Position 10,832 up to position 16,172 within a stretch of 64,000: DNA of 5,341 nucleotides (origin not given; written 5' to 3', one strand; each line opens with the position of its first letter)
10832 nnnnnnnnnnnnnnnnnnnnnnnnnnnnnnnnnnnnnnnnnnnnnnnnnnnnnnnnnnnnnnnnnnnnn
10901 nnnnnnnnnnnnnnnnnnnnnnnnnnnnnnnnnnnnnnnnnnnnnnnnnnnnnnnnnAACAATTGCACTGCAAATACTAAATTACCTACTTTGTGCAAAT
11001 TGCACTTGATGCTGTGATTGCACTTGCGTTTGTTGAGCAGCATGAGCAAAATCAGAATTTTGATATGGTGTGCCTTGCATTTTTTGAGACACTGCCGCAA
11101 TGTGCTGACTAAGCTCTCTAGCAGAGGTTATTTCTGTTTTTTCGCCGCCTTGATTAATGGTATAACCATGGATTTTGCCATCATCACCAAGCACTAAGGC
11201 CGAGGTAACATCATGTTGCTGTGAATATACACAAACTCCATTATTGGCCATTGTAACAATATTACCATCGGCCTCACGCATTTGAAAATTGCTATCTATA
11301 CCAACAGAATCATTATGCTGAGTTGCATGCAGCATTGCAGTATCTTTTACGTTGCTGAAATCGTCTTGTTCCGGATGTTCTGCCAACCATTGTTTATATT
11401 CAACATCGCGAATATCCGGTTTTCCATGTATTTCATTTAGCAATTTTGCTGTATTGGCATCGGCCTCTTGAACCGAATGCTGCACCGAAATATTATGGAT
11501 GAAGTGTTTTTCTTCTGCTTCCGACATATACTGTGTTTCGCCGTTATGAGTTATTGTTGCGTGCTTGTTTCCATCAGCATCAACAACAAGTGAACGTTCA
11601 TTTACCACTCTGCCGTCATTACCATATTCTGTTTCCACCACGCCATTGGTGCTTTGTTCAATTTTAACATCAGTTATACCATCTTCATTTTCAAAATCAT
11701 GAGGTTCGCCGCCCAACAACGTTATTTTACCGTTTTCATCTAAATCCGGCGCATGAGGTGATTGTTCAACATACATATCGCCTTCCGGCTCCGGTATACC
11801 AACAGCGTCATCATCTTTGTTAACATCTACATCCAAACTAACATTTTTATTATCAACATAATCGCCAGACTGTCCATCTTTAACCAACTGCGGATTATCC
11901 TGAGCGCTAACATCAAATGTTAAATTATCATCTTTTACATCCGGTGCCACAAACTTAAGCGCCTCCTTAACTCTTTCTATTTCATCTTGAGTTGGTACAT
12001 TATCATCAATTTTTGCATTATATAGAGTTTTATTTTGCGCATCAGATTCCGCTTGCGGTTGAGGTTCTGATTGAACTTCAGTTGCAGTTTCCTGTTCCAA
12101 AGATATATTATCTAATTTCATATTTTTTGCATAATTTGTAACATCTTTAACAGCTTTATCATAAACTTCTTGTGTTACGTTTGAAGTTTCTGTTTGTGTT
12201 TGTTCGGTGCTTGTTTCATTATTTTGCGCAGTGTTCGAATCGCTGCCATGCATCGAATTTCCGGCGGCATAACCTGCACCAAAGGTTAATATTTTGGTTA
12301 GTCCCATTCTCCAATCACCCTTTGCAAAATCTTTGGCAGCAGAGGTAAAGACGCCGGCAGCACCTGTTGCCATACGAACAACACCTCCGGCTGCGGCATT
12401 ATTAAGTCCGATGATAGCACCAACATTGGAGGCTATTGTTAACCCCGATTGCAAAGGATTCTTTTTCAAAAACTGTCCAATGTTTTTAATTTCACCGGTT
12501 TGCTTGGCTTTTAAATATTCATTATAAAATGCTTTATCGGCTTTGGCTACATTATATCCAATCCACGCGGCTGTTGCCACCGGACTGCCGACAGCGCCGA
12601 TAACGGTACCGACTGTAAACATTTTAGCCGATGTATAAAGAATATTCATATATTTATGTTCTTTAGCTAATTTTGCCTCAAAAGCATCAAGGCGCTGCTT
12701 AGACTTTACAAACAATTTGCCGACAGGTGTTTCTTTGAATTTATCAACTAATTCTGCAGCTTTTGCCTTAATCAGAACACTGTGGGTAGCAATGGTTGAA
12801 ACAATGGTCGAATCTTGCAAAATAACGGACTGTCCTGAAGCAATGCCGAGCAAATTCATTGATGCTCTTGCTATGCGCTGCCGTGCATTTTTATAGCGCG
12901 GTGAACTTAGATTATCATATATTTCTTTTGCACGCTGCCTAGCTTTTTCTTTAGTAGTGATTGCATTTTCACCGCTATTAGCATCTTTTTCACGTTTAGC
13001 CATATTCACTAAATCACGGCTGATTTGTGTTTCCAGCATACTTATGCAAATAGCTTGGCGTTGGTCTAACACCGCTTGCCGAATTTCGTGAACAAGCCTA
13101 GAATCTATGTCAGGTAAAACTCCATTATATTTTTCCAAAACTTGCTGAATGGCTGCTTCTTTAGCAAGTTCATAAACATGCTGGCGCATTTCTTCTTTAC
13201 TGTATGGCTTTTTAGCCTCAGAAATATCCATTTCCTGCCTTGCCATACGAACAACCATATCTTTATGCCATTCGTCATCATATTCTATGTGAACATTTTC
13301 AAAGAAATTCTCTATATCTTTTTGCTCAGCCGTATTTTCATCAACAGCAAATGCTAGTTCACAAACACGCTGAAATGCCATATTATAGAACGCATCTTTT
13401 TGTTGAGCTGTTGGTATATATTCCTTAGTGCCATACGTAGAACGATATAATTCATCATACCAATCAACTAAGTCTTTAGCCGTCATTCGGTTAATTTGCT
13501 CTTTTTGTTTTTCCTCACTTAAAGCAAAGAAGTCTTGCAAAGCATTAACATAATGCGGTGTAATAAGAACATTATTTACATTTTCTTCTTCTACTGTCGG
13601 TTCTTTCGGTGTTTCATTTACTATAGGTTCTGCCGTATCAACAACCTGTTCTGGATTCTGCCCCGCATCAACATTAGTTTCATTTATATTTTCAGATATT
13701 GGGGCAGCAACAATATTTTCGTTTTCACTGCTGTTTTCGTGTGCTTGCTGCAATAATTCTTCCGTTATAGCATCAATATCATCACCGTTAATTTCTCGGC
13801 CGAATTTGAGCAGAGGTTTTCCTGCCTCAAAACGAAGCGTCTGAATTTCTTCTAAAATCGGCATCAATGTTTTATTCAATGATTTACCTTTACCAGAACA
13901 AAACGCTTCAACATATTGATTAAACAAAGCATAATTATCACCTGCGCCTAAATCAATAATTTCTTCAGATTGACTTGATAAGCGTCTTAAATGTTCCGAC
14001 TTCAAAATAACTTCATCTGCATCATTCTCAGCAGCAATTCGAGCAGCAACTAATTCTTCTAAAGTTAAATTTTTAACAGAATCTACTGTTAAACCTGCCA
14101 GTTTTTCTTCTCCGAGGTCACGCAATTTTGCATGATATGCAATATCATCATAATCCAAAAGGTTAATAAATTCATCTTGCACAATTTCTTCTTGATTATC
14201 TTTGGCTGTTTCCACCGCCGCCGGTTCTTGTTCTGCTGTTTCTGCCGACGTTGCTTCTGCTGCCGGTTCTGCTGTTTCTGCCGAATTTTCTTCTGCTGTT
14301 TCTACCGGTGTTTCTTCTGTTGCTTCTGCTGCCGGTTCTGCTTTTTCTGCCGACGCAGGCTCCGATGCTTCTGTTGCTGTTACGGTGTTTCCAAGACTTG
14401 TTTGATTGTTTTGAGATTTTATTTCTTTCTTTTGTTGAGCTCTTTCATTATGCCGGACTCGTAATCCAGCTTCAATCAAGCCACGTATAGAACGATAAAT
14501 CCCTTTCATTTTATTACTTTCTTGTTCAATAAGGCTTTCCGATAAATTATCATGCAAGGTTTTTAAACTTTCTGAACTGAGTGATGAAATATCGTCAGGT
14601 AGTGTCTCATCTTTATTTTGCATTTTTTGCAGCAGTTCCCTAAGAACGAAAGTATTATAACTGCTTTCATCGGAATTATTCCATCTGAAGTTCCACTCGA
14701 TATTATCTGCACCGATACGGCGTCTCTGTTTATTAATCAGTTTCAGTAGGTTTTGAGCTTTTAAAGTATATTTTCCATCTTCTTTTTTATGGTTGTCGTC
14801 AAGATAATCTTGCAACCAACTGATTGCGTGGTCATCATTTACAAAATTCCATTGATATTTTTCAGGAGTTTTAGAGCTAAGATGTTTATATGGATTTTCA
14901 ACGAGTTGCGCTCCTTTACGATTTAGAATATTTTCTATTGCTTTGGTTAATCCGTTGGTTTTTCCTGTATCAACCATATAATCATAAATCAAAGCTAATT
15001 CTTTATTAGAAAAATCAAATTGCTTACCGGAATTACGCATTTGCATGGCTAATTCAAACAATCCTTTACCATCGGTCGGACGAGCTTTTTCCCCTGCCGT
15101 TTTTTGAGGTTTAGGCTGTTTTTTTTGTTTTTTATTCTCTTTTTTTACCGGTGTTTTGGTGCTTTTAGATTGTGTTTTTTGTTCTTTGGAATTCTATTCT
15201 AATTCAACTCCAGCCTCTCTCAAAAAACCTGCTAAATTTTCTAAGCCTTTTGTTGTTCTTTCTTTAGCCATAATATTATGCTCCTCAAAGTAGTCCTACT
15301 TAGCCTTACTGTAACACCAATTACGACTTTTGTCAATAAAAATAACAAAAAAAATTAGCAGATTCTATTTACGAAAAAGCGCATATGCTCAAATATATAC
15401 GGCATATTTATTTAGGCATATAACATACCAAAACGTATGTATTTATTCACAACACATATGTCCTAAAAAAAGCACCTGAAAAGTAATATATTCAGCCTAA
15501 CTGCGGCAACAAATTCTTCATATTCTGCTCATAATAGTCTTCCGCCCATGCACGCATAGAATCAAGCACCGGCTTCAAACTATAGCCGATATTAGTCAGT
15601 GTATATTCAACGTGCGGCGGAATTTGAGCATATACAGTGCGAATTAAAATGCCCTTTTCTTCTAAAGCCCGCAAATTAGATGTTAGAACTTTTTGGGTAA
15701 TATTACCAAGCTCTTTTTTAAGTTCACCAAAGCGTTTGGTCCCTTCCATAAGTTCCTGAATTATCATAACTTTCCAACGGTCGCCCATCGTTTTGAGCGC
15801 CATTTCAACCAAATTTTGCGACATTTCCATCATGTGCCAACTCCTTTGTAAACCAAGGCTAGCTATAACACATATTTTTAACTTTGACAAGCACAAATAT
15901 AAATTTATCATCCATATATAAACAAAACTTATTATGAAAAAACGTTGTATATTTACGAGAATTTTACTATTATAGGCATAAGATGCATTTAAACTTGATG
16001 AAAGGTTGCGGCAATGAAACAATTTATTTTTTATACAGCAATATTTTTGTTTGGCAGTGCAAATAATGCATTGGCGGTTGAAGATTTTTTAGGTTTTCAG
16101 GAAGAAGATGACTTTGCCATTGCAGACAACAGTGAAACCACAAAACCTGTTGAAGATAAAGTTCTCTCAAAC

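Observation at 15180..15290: In-frame TAG separates a strong RBS+ATG mini-ORF from the 1359-aa effector-like gene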

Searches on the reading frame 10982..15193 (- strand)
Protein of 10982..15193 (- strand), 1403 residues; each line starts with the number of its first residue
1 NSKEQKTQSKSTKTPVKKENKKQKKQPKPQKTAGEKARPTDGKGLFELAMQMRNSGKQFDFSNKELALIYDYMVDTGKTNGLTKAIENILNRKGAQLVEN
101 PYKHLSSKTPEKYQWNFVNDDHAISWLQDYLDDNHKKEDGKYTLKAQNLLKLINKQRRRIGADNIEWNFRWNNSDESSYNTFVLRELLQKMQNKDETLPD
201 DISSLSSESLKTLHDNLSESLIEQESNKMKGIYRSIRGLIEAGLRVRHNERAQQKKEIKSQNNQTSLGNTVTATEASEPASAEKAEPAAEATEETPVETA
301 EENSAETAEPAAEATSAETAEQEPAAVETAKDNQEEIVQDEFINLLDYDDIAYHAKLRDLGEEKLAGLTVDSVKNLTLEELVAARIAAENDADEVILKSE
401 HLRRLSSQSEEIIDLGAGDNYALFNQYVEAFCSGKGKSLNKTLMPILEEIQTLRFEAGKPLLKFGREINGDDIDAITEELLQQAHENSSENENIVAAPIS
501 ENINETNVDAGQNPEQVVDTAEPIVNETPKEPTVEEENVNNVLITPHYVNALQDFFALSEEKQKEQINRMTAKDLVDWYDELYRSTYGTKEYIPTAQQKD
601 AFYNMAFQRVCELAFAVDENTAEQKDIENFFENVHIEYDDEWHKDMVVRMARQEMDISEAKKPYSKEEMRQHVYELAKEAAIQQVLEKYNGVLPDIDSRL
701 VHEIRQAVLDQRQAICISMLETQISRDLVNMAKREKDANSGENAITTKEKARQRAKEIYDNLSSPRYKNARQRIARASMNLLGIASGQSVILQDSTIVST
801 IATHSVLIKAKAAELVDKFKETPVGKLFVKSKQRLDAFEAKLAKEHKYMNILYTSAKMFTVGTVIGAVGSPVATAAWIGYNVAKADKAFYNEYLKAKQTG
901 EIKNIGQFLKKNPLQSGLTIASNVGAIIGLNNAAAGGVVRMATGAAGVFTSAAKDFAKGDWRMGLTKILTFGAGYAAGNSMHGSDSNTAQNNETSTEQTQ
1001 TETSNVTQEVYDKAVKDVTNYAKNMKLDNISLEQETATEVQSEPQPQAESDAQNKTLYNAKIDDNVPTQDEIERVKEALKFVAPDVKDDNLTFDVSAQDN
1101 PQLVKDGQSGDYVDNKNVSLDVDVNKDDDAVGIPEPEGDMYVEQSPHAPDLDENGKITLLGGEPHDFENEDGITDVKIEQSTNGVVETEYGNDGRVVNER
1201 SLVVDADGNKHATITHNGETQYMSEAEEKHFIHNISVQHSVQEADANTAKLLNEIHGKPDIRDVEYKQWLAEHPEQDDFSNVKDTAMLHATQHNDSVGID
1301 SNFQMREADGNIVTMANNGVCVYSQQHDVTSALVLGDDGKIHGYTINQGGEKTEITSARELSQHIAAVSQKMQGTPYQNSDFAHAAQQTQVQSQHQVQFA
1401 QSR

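Call 5: search_protein_families(library=pfam, proteins=[window:10982-15193:-], max_evalue=0.01)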
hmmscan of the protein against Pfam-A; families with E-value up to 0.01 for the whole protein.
window:10982-15193:- (1403 aa): 0 families

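Call 42: search_protein_families(library=ncbifam, proteins=[window:10982-15193:-], max_evalue=0.1)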
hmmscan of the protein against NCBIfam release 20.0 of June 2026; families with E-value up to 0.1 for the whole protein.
window:10982-15193:- (1403 aa): 1 family
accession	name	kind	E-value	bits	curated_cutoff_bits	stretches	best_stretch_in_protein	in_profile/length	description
NF010777.0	PRK14180.1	equivalog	0.098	12.1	544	0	785-873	87-175/282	bifunctional 5,10-methylene-tetrahydrofolate dehydrogenase/ 5,10-methylene-tetrahydrofolate cyclohydrolase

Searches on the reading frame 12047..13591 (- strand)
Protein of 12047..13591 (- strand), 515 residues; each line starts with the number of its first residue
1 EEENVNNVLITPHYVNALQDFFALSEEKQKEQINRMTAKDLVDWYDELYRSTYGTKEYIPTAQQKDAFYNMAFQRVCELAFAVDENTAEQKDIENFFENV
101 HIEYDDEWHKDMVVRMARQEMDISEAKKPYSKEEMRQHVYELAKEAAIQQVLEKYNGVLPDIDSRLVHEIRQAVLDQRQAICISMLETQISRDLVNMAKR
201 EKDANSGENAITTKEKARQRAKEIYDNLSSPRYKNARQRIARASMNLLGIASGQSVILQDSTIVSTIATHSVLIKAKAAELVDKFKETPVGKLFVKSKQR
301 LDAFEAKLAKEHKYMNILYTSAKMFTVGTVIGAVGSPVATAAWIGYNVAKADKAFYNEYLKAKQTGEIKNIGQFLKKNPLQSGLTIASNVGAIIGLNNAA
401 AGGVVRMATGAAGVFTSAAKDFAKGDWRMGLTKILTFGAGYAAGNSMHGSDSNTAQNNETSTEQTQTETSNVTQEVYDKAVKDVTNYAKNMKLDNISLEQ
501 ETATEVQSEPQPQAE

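Call 56: predict_structure(alignment_id=A6)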
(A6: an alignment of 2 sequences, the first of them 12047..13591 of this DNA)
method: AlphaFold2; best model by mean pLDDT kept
length: 515 residues; sequences in the alignment: 2
mean_pLDDT: 40.2   pTM: 0.22
mean pLDDT of the five models: 40.2, 39.3, 37.3, 36.2, 34.3
residues with pLDDT >= 90: 0; 70-90: 7; 50-70: 71; < 50: 437
segments of 3 or more residues with pLDDT < 50: 1-15, 49-58, 76-205, 207-237, 239-294, 296-298, 303-305, 307-353, 370-372, 379-425, 430-432, 434-515
pLDDT, mean of each block of 10 residues (from residue 1): 26 51 70 63 54 44 56 50 35 33 30 31 33 36 33 32 37 42 45 45 44 45 43 47 44 36 44 46 43 47 48 35 33 29 37 52 61 49 43 34 30 44 45 42 27 21 25 30 33 27 26 30
secondary structure, 60 per line:
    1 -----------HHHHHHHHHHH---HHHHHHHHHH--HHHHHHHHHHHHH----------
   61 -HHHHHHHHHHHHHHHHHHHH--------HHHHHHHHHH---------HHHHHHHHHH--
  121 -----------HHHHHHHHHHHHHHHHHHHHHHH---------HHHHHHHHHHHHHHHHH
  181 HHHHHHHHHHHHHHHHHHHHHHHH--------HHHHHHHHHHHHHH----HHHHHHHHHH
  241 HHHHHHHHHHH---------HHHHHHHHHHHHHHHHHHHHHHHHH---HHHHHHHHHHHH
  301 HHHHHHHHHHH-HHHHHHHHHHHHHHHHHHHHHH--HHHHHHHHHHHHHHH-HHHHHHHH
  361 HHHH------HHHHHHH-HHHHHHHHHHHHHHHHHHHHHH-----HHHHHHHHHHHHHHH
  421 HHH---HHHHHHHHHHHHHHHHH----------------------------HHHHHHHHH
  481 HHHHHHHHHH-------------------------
elements in order: H12-22 H26-35 H38-50 H62-81 H90-99 H109-118 H132-154 H164-204 H213-226 H231-251 H261-285 H289-311 H313-334 H337-351 H353-364 H371-377 H379-400 H406-423 H427-443 H472-490
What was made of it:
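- Tried and rejected: AlphaFold on the conserved central 515 residues with a 2-sequence alignment gave mean pLDDT 40 and pTM 0.22 (call 56), so no fold search was run.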

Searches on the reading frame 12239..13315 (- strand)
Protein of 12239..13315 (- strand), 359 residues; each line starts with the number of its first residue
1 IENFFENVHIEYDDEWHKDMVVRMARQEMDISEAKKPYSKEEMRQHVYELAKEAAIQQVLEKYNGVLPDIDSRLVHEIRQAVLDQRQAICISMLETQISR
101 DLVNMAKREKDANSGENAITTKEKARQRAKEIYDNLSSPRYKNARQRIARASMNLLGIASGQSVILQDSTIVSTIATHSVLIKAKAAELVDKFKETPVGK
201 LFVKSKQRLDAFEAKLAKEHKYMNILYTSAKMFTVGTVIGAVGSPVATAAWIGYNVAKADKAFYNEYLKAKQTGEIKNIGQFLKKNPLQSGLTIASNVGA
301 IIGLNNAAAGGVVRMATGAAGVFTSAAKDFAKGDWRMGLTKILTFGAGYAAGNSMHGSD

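Call 31: find_related_loci(query=A5, collection=genome_contigs, flank=6000)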
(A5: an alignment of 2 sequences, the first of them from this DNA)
Query A5 (359 aa) in genome_contigs; peptide patterns used: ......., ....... (x = any residue, [..] = any of these).
78 stretches matched a pattern, but none encodes a relative of the query by tblastn (E <= 1e-3).

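Call 57: find_homologous_proteins(query=A5, max_evalue=0.001)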
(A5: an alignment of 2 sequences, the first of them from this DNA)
Query A5 (2 sequences): 8000 candidates shared short words with the query, none scored E <= 0.001.
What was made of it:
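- Tried and rejected: The third word-indexed search, with the central domain, gave nothing (call 57).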

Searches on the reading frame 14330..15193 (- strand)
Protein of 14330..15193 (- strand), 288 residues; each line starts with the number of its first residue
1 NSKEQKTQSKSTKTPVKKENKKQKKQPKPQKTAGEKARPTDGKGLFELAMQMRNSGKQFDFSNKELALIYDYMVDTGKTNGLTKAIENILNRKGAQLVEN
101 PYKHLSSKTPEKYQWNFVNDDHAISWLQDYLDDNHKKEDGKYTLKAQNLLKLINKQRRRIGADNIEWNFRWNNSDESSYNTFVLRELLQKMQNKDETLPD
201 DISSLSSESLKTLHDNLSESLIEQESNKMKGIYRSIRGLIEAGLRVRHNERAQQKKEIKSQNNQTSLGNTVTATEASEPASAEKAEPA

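Call 28: search_protein_representatives(protein=window:14330-15193:-)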
Query: 288 residues. Proteins with E-value up to 0.001 (for the whole library): 4; up to 1e-10: 3; up to 1e-30: 2. The best 4 are listed.
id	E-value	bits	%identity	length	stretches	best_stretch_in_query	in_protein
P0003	2.5e-86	306.3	86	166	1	34-192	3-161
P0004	1.0e-62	228.9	100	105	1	50-154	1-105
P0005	8.5e-11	58.7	43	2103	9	122-152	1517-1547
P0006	9.2e-04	35.6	39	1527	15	22-62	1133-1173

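Call 38: find_encoding_contigs(protein=P0004, flank=3000, max_places=10)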
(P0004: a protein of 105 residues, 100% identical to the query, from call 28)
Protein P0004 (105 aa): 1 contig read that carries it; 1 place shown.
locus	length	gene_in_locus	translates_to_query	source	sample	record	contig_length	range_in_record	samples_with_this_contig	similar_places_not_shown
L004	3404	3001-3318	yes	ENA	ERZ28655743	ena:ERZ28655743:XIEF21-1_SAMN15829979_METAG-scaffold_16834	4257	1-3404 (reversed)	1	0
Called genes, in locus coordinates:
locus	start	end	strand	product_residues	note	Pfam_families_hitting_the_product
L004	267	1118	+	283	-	PF14393:DUF4422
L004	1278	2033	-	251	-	-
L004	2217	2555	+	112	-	PF01638:HxlR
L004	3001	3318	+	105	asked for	-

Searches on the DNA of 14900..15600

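Call 59: search_rna_families(source=window, start=14900, end=15600, threshold=evalue, max_evalue=1)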
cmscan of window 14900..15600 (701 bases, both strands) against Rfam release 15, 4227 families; matches with E-value up to 1: 1.
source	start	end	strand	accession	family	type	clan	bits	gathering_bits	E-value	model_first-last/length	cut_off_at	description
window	15367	15464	-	RF04312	trpB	Cis-reg;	-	23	59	0.99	1-107/107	no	trpB ncRNA motif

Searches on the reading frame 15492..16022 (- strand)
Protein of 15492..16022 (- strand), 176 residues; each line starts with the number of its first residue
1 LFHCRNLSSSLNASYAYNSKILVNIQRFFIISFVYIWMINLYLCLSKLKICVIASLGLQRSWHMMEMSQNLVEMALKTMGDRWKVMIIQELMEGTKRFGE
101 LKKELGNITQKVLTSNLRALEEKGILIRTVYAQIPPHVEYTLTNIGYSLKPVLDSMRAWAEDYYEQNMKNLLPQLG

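Call 5: search_protein_families(library=pfam, proteins=[window:15492-16022:-], max_evalue=0.01)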
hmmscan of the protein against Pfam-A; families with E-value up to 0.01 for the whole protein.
window:15492-16022:- (176 aa): 1 family
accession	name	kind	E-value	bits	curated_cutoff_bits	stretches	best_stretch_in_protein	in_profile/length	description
PF01638.23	HxlR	-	7.7e-33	112.7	20.8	1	79-167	2-90/91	HxlR-like helix-turn-helix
